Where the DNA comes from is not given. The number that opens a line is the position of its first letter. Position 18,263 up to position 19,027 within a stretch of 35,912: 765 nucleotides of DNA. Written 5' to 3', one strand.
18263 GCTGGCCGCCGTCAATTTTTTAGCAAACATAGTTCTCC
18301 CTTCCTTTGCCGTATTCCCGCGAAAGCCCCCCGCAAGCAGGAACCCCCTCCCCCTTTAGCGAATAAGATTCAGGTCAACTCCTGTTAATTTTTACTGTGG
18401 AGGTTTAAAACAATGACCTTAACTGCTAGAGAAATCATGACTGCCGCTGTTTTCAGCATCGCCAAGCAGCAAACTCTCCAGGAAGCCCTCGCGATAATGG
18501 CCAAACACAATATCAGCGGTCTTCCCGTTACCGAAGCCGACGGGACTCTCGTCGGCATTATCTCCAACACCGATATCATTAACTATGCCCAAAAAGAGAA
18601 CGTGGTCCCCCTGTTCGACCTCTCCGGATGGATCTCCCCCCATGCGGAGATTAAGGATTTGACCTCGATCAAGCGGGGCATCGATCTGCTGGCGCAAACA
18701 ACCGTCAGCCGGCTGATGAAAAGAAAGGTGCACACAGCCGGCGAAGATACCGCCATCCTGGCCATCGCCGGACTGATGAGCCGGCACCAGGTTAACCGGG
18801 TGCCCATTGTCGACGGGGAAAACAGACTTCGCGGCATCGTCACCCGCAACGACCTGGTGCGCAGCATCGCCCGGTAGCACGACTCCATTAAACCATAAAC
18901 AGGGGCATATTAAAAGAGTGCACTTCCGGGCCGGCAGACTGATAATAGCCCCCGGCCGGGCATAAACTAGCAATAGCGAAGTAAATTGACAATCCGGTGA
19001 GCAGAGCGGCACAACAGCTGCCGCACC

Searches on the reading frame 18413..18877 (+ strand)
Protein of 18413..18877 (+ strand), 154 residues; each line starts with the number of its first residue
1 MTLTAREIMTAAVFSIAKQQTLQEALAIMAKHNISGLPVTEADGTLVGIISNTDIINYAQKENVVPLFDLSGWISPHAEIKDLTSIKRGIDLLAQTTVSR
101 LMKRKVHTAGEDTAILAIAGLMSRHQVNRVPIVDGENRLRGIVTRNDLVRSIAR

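Call 43: search_protein_families(library=pfam, proteins=[window:18413-18877:+], max_evalue=0.00001)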
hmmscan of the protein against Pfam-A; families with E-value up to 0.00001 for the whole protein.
window:18413-18877:+ (154 aa): 1 family
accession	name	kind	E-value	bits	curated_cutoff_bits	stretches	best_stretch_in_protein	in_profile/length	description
PF00571.33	CBS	-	1.6e-30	105.6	24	2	5-59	1-55/57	CBS domain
